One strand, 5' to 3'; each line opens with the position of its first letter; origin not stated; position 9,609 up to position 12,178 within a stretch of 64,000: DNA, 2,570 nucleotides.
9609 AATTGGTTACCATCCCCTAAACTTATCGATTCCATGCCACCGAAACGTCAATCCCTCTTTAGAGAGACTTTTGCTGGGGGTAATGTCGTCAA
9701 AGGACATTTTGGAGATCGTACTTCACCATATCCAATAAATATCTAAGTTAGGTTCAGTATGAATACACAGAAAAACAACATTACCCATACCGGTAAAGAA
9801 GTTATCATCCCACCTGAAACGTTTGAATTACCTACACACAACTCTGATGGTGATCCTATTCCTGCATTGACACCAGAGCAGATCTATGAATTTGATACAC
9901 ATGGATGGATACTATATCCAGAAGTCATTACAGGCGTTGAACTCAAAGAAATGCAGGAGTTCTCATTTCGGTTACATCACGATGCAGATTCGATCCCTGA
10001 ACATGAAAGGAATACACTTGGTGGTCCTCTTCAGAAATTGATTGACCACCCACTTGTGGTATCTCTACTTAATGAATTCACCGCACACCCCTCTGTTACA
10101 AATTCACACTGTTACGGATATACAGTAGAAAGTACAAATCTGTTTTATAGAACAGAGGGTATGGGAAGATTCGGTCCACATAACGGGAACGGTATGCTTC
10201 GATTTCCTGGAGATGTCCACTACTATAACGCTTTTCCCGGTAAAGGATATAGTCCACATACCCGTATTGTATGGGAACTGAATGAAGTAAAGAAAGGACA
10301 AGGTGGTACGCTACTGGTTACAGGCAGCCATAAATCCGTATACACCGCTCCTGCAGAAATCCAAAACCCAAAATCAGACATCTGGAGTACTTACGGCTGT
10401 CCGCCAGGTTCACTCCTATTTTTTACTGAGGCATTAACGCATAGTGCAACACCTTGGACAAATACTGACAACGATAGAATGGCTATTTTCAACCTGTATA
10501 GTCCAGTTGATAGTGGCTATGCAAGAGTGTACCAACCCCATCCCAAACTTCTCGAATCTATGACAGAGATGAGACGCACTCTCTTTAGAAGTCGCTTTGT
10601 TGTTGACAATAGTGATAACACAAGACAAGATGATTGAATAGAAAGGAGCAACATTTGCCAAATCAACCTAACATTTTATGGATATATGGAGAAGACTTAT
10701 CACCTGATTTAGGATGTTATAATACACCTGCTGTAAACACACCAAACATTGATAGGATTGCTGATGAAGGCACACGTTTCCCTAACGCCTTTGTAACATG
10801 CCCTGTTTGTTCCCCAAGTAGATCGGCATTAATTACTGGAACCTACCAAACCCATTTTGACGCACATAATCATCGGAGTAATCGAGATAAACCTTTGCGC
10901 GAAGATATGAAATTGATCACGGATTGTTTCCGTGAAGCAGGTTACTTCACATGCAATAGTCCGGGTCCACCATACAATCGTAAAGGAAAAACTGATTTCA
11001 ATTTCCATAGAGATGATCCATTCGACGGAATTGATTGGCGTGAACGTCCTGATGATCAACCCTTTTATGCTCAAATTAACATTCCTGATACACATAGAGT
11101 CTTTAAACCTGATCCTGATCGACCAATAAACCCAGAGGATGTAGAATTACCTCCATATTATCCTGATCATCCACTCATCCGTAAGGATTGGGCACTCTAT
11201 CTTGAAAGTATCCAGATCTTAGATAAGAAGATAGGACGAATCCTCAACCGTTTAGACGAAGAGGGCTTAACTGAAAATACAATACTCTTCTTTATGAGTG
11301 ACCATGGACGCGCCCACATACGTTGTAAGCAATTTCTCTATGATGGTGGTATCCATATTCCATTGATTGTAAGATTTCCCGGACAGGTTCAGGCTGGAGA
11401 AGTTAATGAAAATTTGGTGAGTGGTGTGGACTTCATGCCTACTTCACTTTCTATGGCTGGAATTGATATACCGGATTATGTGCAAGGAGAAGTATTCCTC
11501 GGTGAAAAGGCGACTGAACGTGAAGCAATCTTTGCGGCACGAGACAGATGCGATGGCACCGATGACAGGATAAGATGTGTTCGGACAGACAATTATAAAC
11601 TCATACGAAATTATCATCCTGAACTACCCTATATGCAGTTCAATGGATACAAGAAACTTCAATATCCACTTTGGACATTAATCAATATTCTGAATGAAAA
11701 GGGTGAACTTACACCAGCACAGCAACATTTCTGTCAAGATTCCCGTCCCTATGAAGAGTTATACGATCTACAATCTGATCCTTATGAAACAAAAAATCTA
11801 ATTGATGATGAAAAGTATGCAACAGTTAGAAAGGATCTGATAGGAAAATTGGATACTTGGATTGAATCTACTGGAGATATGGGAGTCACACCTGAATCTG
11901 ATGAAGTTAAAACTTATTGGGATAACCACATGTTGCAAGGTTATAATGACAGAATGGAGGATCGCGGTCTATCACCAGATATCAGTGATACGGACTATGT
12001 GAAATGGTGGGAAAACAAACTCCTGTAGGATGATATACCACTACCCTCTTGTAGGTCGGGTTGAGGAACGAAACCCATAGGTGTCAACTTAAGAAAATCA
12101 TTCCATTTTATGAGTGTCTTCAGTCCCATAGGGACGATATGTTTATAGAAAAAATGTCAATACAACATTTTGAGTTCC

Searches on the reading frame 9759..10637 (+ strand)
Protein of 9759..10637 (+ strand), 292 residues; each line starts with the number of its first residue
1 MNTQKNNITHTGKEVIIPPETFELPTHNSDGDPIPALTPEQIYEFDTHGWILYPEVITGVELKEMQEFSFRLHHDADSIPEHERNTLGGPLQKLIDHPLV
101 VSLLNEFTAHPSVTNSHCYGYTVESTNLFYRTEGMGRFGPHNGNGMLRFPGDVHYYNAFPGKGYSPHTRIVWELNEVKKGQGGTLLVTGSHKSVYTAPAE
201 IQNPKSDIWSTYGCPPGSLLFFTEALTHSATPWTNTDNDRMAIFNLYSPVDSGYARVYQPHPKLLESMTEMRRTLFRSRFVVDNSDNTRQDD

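Call 54: search_protein_families(library=pfam, proteins=[window:9759-10637:+], max_evalue=0.001)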
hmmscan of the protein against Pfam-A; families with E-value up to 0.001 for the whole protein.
window:9759-10637:+ (292 aa): 1 family
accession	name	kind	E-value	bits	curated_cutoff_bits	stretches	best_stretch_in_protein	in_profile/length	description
PF05721.19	PhyH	-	0.00097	19.9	22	0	140-241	102-212/213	Phytanoyl-CoA dioxygenase (PhyH)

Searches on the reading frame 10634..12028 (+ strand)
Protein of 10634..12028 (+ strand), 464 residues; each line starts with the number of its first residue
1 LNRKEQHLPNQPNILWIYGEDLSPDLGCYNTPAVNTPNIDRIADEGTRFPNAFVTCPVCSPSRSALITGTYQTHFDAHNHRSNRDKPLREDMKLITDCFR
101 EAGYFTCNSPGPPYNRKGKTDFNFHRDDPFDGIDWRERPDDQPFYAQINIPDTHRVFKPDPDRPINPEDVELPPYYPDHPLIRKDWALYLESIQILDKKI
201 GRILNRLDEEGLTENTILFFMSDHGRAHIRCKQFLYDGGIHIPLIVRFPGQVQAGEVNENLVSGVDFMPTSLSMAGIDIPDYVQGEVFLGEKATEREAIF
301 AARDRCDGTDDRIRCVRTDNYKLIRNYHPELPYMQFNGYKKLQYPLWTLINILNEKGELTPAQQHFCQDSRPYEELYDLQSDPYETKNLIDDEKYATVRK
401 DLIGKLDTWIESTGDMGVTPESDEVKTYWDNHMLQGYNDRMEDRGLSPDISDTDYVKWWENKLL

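Call 59: find_homologous_proteins(query=window:10634-12028:+, max_evalue=1e-150)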
Query window:10634-12028:+ (464 aa): 531 proteins with E <= 1e-150 among 8000 candidates; the best 120 are listed.
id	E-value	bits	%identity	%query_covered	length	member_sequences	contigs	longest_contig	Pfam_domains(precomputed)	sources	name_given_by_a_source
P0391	0.0e+0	1036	94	98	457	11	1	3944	PF02995.23,PF01663.28,PF16347.11,PF00884.29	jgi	-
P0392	0.0e+0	1036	94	98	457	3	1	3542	PF02995.23,PF01663.28,PF16347.11,PF00884.29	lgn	-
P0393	0.0e+0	1032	93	98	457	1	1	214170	PF02995.23,PF01663.28,PF16347.11,PF00884.29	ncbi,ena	-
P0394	0.0e+0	1018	92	98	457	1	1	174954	PF02995.23,PF01663.28,PF16347.11,PF00884.29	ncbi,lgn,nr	ncbi:sulfatase [Candidatus Poribacteria bacterium]|nr:sulfatase [Candidatus Poribacteria bacterium]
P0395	0.0e+0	1017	92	98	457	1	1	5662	PF02995.23,PF01663.28,PF16347.11,PF00884.29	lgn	-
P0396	2.5e-271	919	82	98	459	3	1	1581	PF02995.23,PF01663.28,PF16347.11,PF00884.29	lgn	-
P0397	2.3e-264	896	80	98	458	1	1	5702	PF02995.23,PF01663.28,PF16347.11,PF00884.29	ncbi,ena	-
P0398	5.5e-264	895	80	98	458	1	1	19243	PF02995.23,PF01663.28,PF16347.11,PF00884.29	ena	-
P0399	7.4e-264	894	80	98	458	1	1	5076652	PF02995.23,PF01663.28,PF16347.11,PF00884.29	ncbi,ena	-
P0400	7.6e-264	894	80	98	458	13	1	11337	PF02995.23,PF01663.28,PF16347.11,PF00884.29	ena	-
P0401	1.2e-263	893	80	98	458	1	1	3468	PF02995.23,PF01663.28,PF16347.11,PF00884.29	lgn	-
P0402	1.7e-263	893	80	98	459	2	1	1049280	PF02995.23,PF01663.28,PF16347.11,PF00884.29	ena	-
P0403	8.9e-263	891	79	98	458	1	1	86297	PF02995.23,PF01663.28,PF16347.11,PF00884.29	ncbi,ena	-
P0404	9.9e-263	891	79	98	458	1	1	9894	PF02995.23,PF01663.28,PF16347.11,PF00884.29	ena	-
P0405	1.7e-261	886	80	98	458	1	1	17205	PF02995.23,PF01663.28,PF16347.11,PF00884.29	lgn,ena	-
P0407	9.8e-261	884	79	98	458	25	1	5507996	PF02995.23,PF01663.28,PF16347.11,PF00884.29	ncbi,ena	-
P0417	6.4e-259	878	78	98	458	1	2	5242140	PF02995.23,PF01663.28,PF16347.11,PF00884.29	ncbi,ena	-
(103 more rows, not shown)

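Call 60: find_encoding_contigs(protein=P0393, flank=10000, max_places=1)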
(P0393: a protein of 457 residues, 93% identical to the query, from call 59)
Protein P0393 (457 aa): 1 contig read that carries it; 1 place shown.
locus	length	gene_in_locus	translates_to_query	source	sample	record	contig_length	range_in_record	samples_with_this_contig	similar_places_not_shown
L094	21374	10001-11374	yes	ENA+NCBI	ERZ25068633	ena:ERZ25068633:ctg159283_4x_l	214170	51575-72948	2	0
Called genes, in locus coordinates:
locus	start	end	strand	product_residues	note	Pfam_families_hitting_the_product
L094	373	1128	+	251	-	PF13175:AAA_15 (weak), PF00005:ABC_tran, PF13304:AAA_21 (faint)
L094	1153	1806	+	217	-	PF01895:PhoU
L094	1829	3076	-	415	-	PF21088:MS_channel_1st, PF00924:MS_channel_2nd, PF21082:MS_channel_3rd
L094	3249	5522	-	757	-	PF00324:AA_permease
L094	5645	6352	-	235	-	-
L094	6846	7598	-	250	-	-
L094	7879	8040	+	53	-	-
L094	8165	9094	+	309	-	-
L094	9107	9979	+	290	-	-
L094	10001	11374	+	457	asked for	PF00884:Sulfatase, PF02995:DUF229 (faint), PF00884:Sulfatase, PF01663:Phosphodiest (weak), PF16347:SGSH_C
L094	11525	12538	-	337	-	PF00930:DPPIV_N (faint), PF25174:Beta-prop_THOC3 (faint), PF26549:Tricorn_N, PF07676:PD40 (weak), PF26550:Tricorn_2nd, PF26549:Tricorn_N (weak)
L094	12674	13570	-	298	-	PF00930:DPPIV_N (faint), PF07676:PD40 (weak), PF25174:Beta-prop_THOC3 (faint), PF26549:Tricorn_N, PF26550:Tricorn_2nd, PF26549:Tricorn_N (weak)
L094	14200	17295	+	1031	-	PF22240:ISP_coupler, PF02384:N6_Mtase, PF07669:Eco57I (weak), PF18135:Type_ISP_C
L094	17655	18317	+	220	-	PF10805:DUF2730 (faint), PF04728:LPP (faint)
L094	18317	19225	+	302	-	-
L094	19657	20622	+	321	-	PF25164:CoiA_N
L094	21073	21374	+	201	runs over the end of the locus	-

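Call 61: find_encoding_contigs(protein=P0399, flank=10000, max_places=1)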
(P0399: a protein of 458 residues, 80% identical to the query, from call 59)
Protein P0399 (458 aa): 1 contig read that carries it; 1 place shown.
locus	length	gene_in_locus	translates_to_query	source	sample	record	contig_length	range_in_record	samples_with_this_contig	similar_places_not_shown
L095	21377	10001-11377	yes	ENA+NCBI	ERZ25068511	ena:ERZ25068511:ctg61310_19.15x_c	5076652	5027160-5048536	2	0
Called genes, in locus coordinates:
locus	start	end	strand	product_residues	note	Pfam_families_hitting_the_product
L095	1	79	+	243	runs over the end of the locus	PF00528:BPD_transp_1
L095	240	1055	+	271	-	PF00005:ABC_tran, PF13304:AAA_21 (faint)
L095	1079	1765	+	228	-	PF01895:PhoU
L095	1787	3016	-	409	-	PF00924:MS_channel_2nd, PF21082:MS_channel_3rd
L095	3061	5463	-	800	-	PF00324:AA_permease, PF13520:AA_permease_2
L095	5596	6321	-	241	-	-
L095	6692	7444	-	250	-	-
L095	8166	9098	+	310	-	-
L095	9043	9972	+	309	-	-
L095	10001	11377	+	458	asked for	PF00884:Sulfatase, PF01663:Phosphodiest (weak), PF02995:DUF229 (weak), PF16347:SGSH_C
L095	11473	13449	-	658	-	PF20581:DUF6785, PF20580:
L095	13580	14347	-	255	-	-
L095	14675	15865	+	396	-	PF01408:GFO_IDH_MocA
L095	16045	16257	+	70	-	PF02416:TatA_B_E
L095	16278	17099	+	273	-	PF00902:TatC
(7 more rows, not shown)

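Call 62: find_encoding_contigs(protein=P0407, flank=10000, max_places=1)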
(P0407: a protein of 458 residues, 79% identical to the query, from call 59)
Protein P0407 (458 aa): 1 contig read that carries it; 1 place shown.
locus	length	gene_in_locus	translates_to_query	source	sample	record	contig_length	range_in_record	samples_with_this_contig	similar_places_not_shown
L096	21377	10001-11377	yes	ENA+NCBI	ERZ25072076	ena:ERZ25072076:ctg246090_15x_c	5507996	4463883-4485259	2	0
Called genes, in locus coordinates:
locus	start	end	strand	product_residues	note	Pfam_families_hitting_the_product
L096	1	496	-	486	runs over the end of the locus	PF00884:Sulfatase, PF01663:Phosphodiest (faint), PF02995:DUF229 (weak), PF16347:SGSH_C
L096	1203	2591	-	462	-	PF02310:B12-binding (weak), PF04055:Radical_SAM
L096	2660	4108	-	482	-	PF00884:Sulfatase, PF16347:SGSH_C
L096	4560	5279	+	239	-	-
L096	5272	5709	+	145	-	-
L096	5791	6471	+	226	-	PF07722:Peptidase_C26, PF00117:GATase, PF07722:Peptidase_C26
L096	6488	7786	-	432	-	PF06782:UPF0236 (faint)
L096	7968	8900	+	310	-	-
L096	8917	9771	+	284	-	-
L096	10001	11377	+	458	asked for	PF00884:Sulfatase, PF01663:Phosphodiest (faint), PF02995:DUF229 (faint), PF00884:Sulfatase, PF16347:SGSH_C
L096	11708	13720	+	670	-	PF24814:WD40_Prp19, PF24817:WD40_WDHD1_1st, PF25174:Beta-prop_THOC3, PF23381:Beta-prop_IFT122_1st, PF23414:Beta-prop_EML_2, PF25175:Beta-prop_WDR5, PF25174:Beta-prop_THOC3, PF25173:Beta-prop_WDR3_1st, +43 more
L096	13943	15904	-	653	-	PF20581:DUF6785, PF20580:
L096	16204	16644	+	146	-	-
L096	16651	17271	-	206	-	PF13358:DDE_3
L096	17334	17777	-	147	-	PF13384:HTH_23 (faint), PF13565:HTH_32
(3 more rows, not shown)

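Call 63: find_encoding_contigs(protein=P0417, flank=10000, max_places=1)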
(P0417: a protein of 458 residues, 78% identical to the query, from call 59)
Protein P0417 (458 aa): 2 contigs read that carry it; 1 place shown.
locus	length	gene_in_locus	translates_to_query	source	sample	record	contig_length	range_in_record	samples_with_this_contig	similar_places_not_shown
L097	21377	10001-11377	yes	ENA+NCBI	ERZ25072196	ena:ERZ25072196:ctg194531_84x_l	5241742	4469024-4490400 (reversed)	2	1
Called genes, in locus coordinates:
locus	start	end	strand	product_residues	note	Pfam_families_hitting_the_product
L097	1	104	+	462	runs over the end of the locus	PF00672:HAMP, PF00512:HisKA, PF02518:HATPase_c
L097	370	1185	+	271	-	-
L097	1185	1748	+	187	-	-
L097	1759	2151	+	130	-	-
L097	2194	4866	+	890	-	PF02837:Glyco_hydro_2_N, PF22666:Glyco_hydro_2_N2, PF00703:Glyco_hydro_2, PF02836:Glyco_hydro_2_C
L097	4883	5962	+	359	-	PF00389:2-Hacid_dh, PF02826:2-Hacid_dh_C, PF03446:NAD_binding_2 (weak), PF03807:F420_oxidored (faint)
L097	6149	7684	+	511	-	-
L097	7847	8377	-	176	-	-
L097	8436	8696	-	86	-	PF13414:TPR_11 (faint)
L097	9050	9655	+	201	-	-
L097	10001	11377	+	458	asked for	PF00884:Sulfatase, PF02995:DUF229 (faint), PF00884:Sulfatase, PF01663:Phosphodiest (weak), PF16347:SGSH_C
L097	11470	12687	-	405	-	PF04015:DUF362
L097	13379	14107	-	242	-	PF02517:Rce1-like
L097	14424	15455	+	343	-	PF01075:Glyco_transf_9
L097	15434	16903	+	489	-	-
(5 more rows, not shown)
